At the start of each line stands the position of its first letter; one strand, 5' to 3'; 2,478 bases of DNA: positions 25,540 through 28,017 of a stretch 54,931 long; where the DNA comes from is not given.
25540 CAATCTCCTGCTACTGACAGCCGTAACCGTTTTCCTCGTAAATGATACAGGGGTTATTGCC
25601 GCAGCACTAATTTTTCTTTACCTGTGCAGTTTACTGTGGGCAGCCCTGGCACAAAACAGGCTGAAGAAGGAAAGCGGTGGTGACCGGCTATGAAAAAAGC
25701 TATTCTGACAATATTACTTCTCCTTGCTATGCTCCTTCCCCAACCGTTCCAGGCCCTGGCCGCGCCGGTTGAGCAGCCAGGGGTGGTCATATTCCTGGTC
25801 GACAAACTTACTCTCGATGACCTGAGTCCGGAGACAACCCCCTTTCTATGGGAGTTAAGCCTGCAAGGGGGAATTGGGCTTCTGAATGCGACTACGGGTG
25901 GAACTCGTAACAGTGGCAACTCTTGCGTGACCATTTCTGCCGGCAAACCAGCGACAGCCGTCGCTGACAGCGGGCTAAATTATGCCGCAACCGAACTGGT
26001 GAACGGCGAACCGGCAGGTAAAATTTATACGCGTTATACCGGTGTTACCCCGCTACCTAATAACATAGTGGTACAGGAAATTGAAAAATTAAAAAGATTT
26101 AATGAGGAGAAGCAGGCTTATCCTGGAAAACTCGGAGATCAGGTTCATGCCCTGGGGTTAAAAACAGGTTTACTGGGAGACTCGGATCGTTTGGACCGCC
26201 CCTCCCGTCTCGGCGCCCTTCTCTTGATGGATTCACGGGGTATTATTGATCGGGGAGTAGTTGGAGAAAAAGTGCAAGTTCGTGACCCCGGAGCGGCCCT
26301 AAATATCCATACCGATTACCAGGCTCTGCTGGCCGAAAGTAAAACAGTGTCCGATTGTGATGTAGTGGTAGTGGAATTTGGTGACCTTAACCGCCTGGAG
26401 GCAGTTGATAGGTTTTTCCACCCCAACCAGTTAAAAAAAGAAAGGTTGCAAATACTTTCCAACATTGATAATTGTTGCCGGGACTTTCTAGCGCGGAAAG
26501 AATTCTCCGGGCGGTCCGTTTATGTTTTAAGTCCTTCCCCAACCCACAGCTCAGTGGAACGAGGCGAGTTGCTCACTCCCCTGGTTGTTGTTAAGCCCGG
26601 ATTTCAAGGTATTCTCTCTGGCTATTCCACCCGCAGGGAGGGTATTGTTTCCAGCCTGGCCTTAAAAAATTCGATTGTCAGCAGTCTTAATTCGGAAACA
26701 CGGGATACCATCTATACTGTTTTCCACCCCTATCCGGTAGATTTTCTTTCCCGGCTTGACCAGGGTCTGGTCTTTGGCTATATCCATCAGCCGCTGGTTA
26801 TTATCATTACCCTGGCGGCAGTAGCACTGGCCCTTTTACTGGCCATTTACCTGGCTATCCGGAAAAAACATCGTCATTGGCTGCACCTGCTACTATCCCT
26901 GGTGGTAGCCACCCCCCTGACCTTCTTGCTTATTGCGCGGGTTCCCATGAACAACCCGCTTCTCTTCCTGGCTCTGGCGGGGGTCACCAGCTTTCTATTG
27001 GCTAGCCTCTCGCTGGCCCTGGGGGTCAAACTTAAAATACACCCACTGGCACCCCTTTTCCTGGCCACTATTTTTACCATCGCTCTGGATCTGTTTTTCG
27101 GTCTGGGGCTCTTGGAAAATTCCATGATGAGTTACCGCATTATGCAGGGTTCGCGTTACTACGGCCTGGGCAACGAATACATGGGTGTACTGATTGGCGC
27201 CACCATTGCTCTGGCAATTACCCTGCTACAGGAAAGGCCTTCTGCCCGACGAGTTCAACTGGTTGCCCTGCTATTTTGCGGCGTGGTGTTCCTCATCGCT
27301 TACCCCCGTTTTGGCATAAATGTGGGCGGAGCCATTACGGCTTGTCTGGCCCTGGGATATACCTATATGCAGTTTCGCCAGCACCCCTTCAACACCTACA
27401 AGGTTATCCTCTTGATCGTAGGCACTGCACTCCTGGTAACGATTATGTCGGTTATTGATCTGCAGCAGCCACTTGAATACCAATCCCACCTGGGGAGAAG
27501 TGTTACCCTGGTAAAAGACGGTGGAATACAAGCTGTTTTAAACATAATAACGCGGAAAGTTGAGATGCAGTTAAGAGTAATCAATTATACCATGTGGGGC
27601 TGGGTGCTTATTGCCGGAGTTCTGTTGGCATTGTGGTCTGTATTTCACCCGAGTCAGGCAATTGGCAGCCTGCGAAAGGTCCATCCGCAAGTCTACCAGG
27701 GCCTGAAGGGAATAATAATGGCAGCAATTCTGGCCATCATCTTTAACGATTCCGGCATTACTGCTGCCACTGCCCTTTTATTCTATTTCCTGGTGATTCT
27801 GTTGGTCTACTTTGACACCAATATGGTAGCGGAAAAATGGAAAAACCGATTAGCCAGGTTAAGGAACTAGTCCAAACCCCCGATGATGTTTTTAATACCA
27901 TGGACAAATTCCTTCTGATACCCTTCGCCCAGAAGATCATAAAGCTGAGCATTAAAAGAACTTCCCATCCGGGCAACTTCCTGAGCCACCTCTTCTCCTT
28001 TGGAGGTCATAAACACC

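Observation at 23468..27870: Tandem, translationally coupled pair of ~730-aa paralogous envelope proteins with an inverted LtaS/EptA-like layout and no recognisable family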

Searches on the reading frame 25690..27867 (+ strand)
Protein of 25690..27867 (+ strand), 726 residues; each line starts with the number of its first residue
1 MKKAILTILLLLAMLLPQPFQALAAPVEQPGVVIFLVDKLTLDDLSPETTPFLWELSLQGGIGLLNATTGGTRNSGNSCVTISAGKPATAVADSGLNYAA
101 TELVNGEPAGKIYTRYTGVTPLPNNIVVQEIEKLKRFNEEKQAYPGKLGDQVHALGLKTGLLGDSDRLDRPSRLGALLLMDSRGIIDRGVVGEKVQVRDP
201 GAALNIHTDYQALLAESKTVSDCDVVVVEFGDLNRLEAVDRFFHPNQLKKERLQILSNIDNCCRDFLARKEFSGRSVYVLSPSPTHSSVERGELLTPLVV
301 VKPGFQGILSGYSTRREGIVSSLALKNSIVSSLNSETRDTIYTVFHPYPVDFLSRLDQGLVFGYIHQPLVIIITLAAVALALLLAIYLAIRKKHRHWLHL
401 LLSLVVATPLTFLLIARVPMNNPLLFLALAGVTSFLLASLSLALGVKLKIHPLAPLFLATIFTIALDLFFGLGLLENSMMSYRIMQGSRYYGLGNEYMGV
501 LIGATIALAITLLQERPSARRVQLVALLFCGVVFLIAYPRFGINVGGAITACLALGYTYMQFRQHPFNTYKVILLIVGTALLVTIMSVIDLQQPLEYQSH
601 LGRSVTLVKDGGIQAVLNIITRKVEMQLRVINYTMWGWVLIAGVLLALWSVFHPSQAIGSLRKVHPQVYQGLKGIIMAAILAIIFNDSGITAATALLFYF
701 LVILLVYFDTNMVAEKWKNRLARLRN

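Call 3: search_protein_families(library=pfam, proteins=[window:25690-27867:+], max_evalue=1)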
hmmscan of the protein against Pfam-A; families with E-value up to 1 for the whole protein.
window:25690-27867:+ (726 aa): 1 family
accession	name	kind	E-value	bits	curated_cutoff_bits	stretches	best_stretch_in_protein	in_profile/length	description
PF18184.6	SLATT_3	-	0.75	10.5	26.3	0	369-398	47-76/155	SMODS and SLOG-associating 2TM effector domain 3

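Call 4: search_protein_families(library=ncbifam, proteins=[window:25690-27867:+], max_evalue=1)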
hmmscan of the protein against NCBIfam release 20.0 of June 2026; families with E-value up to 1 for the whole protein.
window:25690-27867:+ (726 aa): 1 family
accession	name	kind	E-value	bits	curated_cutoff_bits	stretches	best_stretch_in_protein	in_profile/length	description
NF037998.2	RND_1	equivalog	0.018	12.7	400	1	369-445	957-1032/1237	protein translocase SecDF, variant type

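Call 8: search_solved_structures(query=window:25690-27867:+, max_evalue=10)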
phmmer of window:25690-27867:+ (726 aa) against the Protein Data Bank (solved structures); distinct sequences matched with E-value up to 10: 2.
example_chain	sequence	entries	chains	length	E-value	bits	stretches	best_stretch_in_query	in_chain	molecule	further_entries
3fwx_A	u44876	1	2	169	1.2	10.6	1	108-141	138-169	Peptide deformylase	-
9qfr_A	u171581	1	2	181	1.4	10.4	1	108-141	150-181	Peptide deformylase 1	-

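Call 9: find_homologous_proteins(query=window:25690-27867:+)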
Query window:25690-27867:+ (726 aa): 73 proteins with E <= 0.001 among 8000 candidates.
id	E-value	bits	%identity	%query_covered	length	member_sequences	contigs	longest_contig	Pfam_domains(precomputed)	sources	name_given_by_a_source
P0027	0.0e+0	1592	100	100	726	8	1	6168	-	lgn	-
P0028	0.0e+0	1264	79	99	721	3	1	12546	-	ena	-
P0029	9.4e-195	667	47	97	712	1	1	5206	-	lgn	-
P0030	1.2e-194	667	47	98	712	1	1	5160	-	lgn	-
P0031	1.5e-194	666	48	97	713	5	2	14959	-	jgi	jgi:hypothetical protein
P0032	5.4e-194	665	49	95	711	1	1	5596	-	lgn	-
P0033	2.3e-192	659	47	98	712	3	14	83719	-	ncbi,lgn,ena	-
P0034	6.4e-192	658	46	97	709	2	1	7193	-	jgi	-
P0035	1.4e-191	657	47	94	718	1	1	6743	-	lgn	-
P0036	2.5e-191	656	48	95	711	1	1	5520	-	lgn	-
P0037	2.7e-191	656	46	95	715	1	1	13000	-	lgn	-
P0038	3.1e-191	655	47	97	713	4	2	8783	-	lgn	-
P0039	7.1e-191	654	47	97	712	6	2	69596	-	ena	-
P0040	9.2e-188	644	47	95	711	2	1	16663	-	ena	-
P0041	1.9e-186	640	47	94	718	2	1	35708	-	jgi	-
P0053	5.3e-173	595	43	98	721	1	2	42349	-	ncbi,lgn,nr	ncbi:MAG: O-antigen ligase [Syntrophomonadaceae bacterium]|nr:O-antigen ligase [Syntrophomonadaceae 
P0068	3.2e-119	417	43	73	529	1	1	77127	-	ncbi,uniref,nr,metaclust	ncbi:hypothetical protein [Syntrophomonas palmitatica]|uniref:hypothetical protein n=1 Tax=Syntropho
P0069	9.3e-87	310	29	93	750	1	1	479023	-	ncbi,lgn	ncbi:MAG: hypothetical protein ACOY46_12490 [Bacillota bacterium]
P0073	2.7e-69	252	29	96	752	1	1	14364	-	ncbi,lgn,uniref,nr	ncbi:MAG: hypothetical protein D5R97_06895 [Candidatus Syntrophonatronum acetioxidans]|uniref:Alkali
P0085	4.2e-38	149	26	88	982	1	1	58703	PF00535.33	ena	-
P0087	1.8e-36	144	26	94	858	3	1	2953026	-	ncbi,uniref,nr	ncbi:hypothetical protein E1B22_09165 [Thermaerobacter sp. FW80]|uniref:hypothetical protein n=1 Tax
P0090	6.6e-22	96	24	92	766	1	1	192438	-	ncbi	ncbi:MAG: hypothetical protein ACT4OM_02575 [Actinomycetota bacterium]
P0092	1.7e-12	65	26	33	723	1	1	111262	-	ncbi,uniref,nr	ncbi:hypothetical protein Aph01nite_32490 [Acrocarpospora phusangensis]|uniref:Uncharacterized prote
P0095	1.1e-7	49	25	26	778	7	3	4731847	-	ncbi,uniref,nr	ncbi:hypothetical protein [Klenkia terrae]|uniref:Uncharacterized protein n=1 Tax=Klenkia terrae Tax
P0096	3.5e-7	47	22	89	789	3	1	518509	-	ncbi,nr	ncbi:hypothetical protein DQ239_02390 [Blastococcus sp. TF02-09]|nr:hypothetical protein DQ239_02390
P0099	2.6e-5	41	23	54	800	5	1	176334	-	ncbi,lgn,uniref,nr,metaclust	ncbi:hypothetical protein SAMN05660662_0346 [Blastococcus aurantiacus]|uniref:Phosphoglyceromutase n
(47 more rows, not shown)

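Call 16: find_encoding_contigs(protein=P0085, flank=10000, max_places=2)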
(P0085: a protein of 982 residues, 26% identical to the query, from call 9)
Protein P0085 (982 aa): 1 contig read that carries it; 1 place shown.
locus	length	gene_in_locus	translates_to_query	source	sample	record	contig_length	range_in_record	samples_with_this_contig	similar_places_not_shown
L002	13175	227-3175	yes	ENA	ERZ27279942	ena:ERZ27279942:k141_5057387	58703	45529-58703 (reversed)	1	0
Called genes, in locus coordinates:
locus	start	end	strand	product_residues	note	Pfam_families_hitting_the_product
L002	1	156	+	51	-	?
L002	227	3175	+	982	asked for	PF00535:Glycos_transf_2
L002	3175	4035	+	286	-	-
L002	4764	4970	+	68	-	PF00313:CSD, PF08206:OB_RNB (weak)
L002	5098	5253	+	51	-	-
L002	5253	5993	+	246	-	PF05257:CHAP, PF01471:PG_binding_1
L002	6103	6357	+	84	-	-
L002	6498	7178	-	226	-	PF05988:DUF899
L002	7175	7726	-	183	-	PF11716:MDMPI_N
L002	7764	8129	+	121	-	PF12840:HTH_20, PF01022:HTH_5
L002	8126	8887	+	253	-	PF10604:Polyketide_cyc2, PF08327:AHSA1, PF00903:Glyoxalase (weak), PF22677:Ble-like_N (weak)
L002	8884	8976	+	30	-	-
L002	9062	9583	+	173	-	PF08281:Sigma70_r4_2, PF04545:Sigma70_r4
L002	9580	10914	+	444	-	PF24684:Vgb_lyase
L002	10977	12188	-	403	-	-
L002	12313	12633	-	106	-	-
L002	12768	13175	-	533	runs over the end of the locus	PF18306:LDcluster4, PF03641:Lysine_decarbox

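Call 17: find_encoding_contigs(protein=P0087, flank=10000, max_places=2)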
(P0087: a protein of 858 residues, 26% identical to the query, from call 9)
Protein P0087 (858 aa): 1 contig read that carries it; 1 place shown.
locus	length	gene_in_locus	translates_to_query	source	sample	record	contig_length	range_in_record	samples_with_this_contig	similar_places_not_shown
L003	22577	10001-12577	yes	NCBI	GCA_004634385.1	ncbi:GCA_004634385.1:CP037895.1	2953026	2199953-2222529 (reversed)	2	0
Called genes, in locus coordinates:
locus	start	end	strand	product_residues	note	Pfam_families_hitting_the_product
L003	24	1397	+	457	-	PF00005:ABC_tran (faint), PF00009:GTP_EFTU, PF01926:MMR_HSR1, PF02421:FeoB_N, PF00009:GTP_EFTU, PF01926:MMR_HSR1, PF02421:FeoB_N, PF14714:KH_dom-like, +5 more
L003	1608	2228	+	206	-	PF02660:G3P_acyltransf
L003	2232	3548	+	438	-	PF02558:ApbA, PF08546:ApbA_C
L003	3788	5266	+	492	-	PF09547:SpoIVA_ATPase, PF20438:SpoIVA_middle, PF20439:SpoIVA_C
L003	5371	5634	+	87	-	-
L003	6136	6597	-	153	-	PF14464:Prok-JAB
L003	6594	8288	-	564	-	PF02597:ThiS, PF00899:ThiF, PF00581:Rhodanese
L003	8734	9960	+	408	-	PF13439:Glyco_transf_4, PF13579:Glyco_trans_4_4, PF20706:GT4-conflict, PF00534:Glycos_transf_1, PF13692:Glyco_trans_1_4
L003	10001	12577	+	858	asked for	-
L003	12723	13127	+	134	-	PF02675:AdoMet_dc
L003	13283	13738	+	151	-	PF00334:NDK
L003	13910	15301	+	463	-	PF01047:MarR, PF12802:MarR_2, PF13412:HTH_24 (faint), PF13463:HTH_27 (faint), PF22381:Staph_reg_Sar_Rot (weak), PF01048:PNP_UDP_1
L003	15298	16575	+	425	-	PF05221:AdoHcyase, PF02826:2-Hacid_dh_C, PF00670:AdoHcyase_NAD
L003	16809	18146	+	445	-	PF01979:Amidohydro_1, PF07969:Amidohydro_3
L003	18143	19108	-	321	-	PF00389:2-Hacid_dh, PF02826:2-Hacid_dh_C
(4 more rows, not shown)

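Call 18: find_encoding_contigs(protein=P0069, flank=10000, max_places=2)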
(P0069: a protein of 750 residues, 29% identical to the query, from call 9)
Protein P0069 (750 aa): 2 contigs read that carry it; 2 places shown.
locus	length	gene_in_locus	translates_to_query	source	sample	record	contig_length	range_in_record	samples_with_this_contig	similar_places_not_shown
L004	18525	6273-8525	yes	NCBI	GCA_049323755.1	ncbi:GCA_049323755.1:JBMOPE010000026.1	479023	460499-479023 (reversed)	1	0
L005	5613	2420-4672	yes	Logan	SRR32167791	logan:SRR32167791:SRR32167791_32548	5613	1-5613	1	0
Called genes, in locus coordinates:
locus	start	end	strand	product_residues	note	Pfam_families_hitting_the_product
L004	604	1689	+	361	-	PF01476:LysM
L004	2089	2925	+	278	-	PF12797:Fer4_2 (faint), PF12837:Fer4_6 (faint), PF00037:Fer4, PF12838:Fer4_7, PF13187:Fer4_9 (weak), PF13237:Fer4_10 (weak), PF14697:Fer4_21 (weak)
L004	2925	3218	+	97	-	PF13237:Fer4_10 (faint), PF14697:Fer4_21 (weak), PF12838:Fer4_7 (weak), PF13187:Fer4_9, PF13484:Fer4_16 (weak), PF00037:Fer4, PF12837:Fer4_6 (weak)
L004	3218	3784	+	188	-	-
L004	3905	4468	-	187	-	-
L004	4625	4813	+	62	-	PF12797:Fer4_2, PF12837:Fer4_6, PF13237:Fer4_10 (weak), PF00037:Fer4, PF13459:Fer4_15, PF13183:Fer4_8 (weak), PF13370:Fer4_13, PF12800:Fer4_4 (weak), +1 more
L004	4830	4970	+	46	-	-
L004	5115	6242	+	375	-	PF13477:Glyco_trans_4_2, PF13439:Glyco_transf_4, PF13579:Glyco_trans_4_4, PF20706:GT4-conflict, PF00534:Glycos_transf_1, PF13692:Glyco_trans_1_4, PF13524:Glyco_trans_1_2 (faint)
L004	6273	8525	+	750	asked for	-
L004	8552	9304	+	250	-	PF10370:Rv2993c-like_N, PF01557:FAA_hydrolase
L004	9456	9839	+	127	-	PF02675:AdoMet_dc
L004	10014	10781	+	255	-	PF00348:polyprenyl_synt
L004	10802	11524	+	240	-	PF01209:Ubie_methyltran, PF01135:PCMT, PF13489:Methyltransf_23, PF13847:Methyltransf_31, PF08241:Methyltransf_11, PF08242:Methyltransf_12, PF13649:Methyltransf_25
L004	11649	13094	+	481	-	PF20695:UbiD_N, PF01977:UbiD, PF20696:UbiD_C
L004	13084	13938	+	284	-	PF01040:UbiA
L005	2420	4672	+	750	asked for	-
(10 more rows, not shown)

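Call 27: find_encoding_contigs(protein=P0090, flank=10000, max_places=1)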
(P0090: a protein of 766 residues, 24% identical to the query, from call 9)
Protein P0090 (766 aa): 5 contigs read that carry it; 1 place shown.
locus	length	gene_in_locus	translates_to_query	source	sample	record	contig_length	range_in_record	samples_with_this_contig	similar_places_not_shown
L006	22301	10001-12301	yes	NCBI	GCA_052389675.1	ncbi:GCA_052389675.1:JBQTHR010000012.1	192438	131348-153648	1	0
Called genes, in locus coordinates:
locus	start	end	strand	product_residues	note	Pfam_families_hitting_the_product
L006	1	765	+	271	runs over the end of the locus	PF00702:Hydrolase, PF13344:Hydrolase_6, PF13242:Hydrolase_like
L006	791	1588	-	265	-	PF01694:Rhomboid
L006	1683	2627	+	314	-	PF24568:CC_PcsB (weak), PF01551:Peptidase_M23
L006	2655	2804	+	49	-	-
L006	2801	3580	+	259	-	PF01728:FtsJ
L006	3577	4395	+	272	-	PF01513:NAD_kinase, PF20143:NAD_kinase_C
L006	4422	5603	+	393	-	PF04263:TPK_catalytic (weak), PF12555:SteA-like_C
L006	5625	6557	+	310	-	PF11382:MctB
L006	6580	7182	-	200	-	-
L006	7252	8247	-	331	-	PF13439:Glyco_transf_4, PF13579:Glyco_trans_4_4, PF20706:GT4-conflict, PF00534:Glycos_transf_1, PF13692:Glyco_trans_1_4, PF13524:Glyco_trans_1_2 (weak)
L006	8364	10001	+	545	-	PF03023:MurJ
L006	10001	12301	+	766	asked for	-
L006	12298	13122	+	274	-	PF00953:Glycos_transf_4 (weak)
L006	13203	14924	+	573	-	PF06418:CTP_synth_N, PF00117:GATase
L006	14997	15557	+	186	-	PF28549:NDPSase_N (weak), PF00293:NUDIX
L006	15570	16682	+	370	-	PF05222:AlaDh_PNT_N, PF01262:AlaDh_PNT_C, PF01488:Shikimate_DH (faint)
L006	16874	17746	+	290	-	PF20568:DUF6777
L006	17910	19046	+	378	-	PF03330:DPBB_1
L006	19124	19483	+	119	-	PF01258:zf-dskA_traR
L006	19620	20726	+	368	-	PF10609:ParA, PF13614:AAA_31, PF00142:Fer4_NifH (weak), PF01656:CbiA, PF02374:ArsA_ATPase (faint), PF06564:CBP_BcsQ, PF09140:MipZ (faint)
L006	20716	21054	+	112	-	-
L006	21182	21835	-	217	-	PF02163:Peptidase_M50 (weak)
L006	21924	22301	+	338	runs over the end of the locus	PF00579:tRNA-synt_1b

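Call 41: search_protein_families(library=pfam, proteins=[P0053, P0073, P0099, P0087, P0090, P0096, P0095, P0092, P0069, P0085], max_evalue=1)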
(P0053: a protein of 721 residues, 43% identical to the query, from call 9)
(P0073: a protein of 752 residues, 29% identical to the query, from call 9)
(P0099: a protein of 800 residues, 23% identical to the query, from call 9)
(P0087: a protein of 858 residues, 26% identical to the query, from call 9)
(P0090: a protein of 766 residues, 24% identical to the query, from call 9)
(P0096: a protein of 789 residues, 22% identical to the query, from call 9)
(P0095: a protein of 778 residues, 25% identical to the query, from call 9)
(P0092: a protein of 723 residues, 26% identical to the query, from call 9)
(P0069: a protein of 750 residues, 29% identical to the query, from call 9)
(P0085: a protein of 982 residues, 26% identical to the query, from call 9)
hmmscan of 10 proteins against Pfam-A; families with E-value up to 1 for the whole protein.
P0053 (721 aa): 0 families

P0073 (752 aa): 1 family
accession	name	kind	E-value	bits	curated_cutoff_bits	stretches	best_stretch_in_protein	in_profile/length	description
PF16347.10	SGSH_C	-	0.069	13.7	29.3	1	339-379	32-72/154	N-sulphoglucosamine sulphohydrolase, C-terminal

P0099 (800 aa): 3 families
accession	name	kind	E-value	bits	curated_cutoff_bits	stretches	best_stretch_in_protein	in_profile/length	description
PF16347.10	SGSH_C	-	0.27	11.8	29.3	1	331-361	35-65/154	N-sulphoglucosamine sulphohydrolase, C-terminal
PF11394.13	Tla3_N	-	0.31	11.5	24.7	1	5-59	70-119/166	Type VI lipase adapter protein Tla3, N-terminal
PF12698.13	ABC2_membrane_3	-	0.71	9.3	31.6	1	674-767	207-296/347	ABC-2 family transporter protein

P0087 (858 aa): 0 families

P0090 (766 aa): 0 families

P0096 (789 aa): 1 family
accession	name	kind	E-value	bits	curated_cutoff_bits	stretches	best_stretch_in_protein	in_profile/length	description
PF12698.13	ABC2_membrane_3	-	0.72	9.3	31.6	1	663-751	207-291/347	ABC-2 family transporter protein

P0095 (778 aa): 3 families
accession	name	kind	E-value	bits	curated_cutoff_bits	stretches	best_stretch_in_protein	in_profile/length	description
PF07789.17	DUF1627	-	0.023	14.9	28.1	1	160-214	8-62/155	Protein of unknown function (DUF1627)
PF16347.10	SGSH_C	-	0.44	11.1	29.3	1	314-344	34-64/154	N-sulphoglucosamine sulphohydrolase, C-terminal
PF10762.14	DUF2583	-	0.73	10.8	27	0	605-655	6-56/88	Protein of unknown function (DUF2583)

P0092 (723 aa): 0 families

P0069 (750 aa): 0 families

P0085 (982 aa): 3 families
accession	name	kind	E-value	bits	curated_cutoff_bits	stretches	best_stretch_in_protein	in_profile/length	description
PF00535.33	Glycos_transf_2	-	1.2e-14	55.1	23.3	1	17-132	3-123/168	Glycosyl transferase family 2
PF17524.7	CnrY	-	0.088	13.6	25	1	803-839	39-78/98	Anti-sigma factor CnrY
PF13704.12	Glyco_tranf_2_4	-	0.13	13.2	27.5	1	30-64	10-46/98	Glycosyl transferase family 2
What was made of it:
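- On LtaS/EptA-type enzymes (Pfam Sulfatase PF00884 preceded by an N-terminal 5-TM domain): Pfam and NCBIfam gave no hit at E<=1 (calls 3, 4, 41).
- There is no Pfam Sulfatase, Phosphodiest or Metalloenzyme hit (calls 3, 41).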

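Call 43: list_cluster_members(proteins=[P0073, P0099, P0053, P0087, P0095, P0092, P0068])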
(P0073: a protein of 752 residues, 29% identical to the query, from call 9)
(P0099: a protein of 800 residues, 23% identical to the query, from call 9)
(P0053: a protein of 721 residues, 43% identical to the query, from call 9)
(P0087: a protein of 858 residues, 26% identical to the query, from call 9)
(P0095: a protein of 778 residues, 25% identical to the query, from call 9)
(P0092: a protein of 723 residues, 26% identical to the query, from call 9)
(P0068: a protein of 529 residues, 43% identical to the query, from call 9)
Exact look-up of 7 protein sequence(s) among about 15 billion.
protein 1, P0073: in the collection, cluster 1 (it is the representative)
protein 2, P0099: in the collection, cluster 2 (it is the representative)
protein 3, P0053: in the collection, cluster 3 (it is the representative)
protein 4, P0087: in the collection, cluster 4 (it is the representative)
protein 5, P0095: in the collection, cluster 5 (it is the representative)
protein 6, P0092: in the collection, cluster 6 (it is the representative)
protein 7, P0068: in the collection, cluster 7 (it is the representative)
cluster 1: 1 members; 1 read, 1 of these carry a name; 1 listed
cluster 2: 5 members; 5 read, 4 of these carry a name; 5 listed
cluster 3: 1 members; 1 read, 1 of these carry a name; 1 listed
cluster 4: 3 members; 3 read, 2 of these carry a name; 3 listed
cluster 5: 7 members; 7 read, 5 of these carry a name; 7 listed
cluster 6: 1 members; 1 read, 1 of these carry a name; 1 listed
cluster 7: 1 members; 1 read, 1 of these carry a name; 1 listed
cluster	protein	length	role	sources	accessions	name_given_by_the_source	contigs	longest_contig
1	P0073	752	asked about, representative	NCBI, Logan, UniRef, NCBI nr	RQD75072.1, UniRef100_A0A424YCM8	MAG: hypothetical protein D5R97_06895 [Candidatus Syntrophonatronum acetioxidans] | Alkaline phosphatase family protein n=1 Tax=Candidatus Syntrophonatronum acetioxidans ...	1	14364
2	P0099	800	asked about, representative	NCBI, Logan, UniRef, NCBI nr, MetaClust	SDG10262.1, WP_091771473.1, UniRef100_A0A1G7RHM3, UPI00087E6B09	hypothetical protein SAMN05660662_0346 [Blastococcus aurantiacus] | Phosphoglyceromutase n=1 Tax=Blastococcus aurantiacus TaxID=1550231 RepID=A0A1G7RHM3_9ACTN | hypothetical protein [Blastococcus aurantiacus]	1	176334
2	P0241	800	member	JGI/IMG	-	hypothetical protein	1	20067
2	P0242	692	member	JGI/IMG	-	hypothetical protein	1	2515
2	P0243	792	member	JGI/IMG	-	hypothetical protein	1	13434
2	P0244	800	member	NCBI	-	-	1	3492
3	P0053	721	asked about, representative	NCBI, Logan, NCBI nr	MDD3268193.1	MAG: O-antigen ligase [Syntrophomonadaceae bacterium] | O-antigen ligase [Syntrophomonadaceae bacterium]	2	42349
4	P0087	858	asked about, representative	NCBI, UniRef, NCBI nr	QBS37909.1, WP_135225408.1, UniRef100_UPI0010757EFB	hypothetical protein E1B22_09165 [Thermaerobacter sp. FW80] | hypothetical protein n=1 Tax=Thermaerobacter sp. FW80 TaxID=2546351 RepID=UPI0010757EFB | hypothetical protein [Thermaerobacter sp. FW80]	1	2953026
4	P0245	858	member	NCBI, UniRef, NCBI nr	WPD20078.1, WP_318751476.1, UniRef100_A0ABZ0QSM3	hypothetical protein [Thermaerobacter composti] | Phosphoglyceromutase n=1 Tax=Thermaerobacter composti TaxID=554949 RepID=A0ABZ0QSM3_9FIRM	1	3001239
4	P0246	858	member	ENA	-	-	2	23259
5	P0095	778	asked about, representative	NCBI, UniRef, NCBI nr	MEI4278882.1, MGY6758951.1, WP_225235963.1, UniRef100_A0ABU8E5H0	hypothetical protein [Klenkia terrae] | Uncharacterized protein n=1 Tax=Klenkia terrae TaxID=1052259 RepID=A0ABU8E5H0_9ACTN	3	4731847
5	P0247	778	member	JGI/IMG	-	hypothetical protein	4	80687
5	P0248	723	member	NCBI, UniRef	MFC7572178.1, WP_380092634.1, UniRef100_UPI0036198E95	hypothetical protein ACFQX8_06875 [Klenkia terrae] | hypothetical protein n=1 Tax=Klenkia terrae TaxID=1052259 RepID=UPI0036198E95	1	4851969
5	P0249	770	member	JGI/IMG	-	hypothetical protein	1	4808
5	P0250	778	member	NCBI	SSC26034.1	Hypothetical protein KLENKIAIHU_4661, partial [Klenkia terrae]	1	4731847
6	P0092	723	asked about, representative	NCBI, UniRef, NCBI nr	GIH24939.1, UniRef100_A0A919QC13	hypothetical protein Aph01nite_32490 [Acrocarpospora phusangensis] | Uncharacterized protein n=1 Tax=Acrocarpospora phusangensis TaxID=1070424 ...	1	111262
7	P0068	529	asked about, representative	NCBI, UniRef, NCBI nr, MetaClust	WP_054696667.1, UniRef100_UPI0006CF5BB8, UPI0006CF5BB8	hypothetical protein [Syntrophomonas palmitatica] | hypothetical protein n=1 Tax=Syntrophomonas palmitatica TaxID=402877 RepID=UPI0006CF5BB8 | status=active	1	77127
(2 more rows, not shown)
